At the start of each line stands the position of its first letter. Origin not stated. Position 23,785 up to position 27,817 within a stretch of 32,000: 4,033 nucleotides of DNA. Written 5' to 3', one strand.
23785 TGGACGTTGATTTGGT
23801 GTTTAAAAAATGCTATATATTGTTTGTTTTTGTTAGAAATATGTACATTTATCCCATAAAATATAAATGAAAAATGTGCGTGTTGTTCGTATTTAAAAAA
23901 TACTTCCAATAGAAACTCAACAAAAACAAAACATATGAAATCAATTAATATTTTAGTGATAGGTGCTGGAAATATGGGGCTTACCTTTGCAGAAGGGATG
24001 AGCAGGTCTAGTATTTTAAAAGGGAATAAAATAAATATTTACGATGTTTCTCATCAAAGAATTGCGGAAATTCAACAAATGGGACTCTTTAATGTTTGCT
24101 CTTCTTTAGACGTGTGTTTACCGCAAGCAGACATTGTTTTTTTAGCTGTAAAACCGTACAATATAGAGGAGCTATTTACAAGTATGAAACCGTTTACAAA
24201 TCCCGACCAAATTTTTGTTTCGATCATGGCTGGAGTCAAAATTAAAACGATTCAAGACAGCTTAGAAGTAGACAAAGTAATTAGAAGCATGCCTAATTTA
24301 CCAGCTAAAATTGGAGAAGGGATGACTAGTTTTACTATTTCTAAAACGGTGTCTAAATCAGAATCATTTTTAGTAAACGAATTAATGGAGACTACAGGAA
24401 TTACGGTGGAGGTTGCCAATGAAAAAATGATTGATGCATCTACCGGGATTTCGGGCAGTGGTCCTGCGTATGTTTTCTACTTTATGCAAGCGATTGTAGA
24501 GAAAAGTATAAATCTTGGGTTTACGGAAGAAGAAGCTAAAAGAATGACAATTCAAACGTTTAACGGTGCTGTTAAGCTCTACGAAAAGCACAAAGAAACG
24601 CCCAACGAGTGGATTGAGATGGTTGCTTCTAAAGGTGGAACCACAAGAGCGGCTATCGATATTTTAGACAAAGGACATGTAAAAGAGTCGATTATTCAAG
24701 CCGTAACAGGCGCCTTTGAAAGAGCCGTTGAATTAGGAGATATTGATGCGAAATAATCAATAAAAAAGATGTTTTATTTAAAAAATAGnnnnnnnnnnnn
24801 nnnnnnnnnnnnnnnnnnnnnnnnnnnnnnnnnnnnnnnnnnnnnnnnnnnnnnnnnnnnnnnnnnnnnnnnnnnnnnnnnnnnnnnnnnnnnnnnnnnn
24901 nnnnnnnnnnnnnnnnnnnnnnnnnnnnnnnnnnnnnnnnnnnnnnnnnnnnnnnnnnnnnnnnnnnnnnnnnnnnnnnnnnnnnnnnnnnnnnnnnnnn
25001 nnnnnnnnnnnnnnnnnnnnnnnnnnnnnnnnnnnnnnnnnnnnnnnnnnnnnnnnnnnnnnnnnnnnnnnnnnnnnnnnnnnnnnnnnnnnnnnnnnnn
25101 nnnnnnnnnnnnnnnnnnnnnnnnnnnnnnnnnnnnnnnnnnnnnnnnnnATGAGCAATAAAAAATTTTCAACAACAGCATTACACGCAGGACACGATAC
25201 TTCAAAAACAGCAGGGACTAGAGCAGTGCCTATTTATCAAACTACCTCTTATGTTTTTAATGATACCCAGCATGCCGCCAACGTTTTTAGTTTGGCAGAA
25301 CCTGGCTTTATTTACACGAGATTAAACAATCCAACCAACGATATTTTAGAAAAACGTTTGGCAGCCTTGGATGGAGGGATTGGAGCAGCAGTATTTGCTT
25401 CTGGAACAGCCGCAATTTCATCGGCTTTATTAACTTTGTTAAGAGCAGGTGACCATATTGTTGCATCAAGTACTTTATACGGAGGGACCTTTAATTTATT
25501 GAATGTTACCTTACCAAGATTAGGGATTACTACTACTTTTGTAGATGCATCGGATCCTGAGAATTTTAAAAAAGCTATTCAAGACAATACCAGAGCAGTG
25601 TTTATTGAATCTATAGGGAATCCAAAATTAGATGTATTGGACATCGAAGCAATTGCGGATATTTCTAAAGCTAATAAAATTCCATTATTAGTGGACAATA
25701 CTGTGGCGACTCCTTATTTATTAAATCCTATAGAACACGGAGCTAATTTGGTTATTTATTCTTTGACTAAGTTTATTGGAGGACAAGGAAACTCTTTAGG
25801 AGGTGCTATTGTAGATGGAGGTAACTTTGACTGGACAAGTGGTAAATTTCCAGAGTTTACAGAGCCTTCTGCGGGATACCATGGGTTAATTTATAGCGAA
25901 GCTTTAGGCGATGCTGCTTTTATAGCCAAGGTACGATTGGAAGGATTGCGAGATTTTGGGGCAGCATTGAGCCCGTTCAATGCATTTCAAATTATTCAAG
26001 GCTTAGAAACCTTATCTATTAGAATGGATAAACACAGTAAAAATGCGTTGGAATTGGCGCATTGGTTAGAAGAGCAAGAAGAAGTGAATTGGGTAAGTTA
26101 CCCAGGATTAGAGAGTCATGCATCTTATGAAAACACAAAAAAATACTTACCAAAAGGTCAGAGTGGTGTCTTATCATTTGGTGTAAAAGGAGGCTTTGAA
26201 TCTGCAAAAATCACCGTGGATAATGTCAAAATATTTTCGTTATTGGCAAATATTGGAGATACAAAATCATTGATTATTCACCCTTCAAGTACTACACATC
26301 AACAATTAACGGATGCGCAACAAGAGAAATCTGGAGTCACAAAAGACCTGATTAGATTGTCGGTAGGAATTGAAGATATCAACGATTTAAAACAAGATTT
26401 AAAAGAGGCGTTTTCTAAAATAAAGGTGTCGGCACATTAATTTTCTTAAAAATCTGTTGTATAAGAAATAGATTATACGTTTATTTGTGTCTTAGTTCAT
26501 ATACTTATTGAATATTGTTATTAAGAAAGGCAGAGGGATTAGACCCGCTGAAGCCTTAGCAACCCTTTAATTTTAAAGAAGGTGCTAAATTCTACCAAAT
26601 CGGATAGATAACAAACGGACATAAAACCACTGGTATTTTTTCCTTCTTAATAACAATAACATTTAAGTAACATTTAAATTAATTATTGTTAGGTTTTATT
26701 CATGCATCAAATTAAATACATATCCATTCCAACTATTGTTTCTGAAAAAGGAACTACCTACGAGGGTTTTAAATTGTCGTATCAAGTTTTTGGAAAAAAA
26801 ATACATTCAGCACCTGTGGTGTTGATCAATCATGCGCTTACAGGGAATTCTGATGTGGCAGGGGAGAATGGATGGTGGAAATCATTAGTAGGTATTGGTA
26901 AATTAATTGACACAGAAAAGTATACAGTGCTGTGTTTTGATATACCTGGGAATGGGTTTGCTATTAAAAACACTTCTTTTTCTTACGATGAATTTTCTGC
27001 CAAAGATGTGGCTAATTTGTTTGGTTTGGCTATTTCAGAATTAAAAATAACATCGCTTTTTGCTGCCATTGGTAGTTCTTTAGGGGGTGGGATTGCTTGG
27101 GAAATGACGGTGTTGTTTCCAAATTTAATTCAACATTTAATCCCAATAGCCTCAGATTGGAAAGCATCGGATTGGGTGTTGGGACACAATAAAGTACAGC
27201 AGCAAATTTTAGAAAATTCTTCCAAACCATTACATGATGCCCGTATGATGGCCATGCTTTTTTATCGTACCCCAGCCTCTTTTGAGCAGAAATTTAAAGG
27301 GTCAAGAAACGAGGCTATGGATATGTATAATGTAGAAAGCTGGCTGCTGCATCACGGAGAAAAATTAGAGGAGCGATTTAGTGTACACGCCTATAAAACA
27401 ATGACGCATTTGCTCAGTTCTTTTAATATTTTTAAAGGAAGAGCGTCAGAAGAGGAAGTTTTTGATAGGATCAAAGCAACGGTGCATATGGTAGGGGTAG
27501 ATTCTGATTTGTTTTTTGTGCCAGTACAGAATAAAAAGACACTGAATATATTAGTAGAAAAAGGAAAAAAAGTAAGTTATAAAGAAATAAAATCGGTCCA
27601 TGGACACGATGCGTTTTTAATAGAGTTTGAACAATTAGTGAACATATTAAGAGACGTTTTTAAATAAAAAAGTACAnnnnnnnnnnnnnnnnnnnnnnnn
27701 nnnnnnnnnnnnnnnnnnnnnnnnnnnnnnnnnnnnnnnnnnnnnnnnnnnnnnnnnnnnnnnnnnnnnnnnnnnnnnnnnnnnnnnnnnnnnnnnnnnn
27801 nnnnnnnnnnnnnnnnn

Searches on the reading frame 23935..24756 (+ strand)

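Call 69: search_protein_families(library=pfam, proteins=[window:23935-24756:+], max_evalue=0.00001)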
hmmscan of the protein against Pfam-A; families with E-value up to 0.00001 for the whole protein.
window:23935-24756:+ (273 aa): 3 families
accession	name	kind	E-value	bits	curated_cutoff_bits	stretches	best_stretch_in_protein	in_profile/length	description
PF14748.11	P5CR_dimer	-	2.6e-33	114.9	25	1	163-267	1-105/105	Pyrroline-5-carboxylate reductase dimerisation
PF03807.23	F420_oxidored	-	1.2e-12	48.7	21.6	1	6-100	2-94/94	NADP oxidoreductase coenzyme F420-dependent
PF03446.21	NAD_binding_2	-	3e-06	27.8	21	1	6-96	2-91/161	NAD binding domain of 6-phosphogluconate dehydrogenase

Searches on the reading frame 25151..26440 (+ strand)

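Call 69: search_protein_families(library=pfam, proteins=[window:25151-26440:+], max_evalue=0.00001)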
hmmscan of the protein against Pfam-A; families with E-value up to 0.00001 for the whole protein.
window:25151-26440:+ (429 aa): 3 families
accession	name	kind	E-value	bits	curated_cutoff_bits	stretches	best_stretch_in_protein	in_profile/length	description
PF01053.26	Cys_Met_Meta_PP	-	1.2e-138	462.3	27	1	7-421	1-380/381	Cys/Met metabolism PLP-dependent enzyme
PF01041.23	DegT_DnrJ_EryC1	-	2e-07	31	19.8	1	60-185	23-148/360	DegT/DnrJ/EryC1/StrS aminotransferase family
PF00155.27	Aminotran_1_2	-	3.6e-06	26.8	19.7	1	66-214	47-226/361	Aminotransferase class I and II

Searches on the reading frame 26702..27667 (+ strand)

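Call 69: search_protein_families(library=pfam, proteins=[window:26702-27667:+], max_evalue=0.00001)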
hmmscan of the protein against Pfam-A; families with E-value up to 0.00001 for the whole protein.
window:26702-27667:+ (321 aa): 1 family
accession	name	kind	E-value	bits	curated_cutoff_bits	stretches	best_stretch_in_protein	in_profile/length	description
PF00561.26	Abhydrolase_1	-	2e-14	54.3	25.8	1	38-172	1-119/245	alpha/beta hydrolase fold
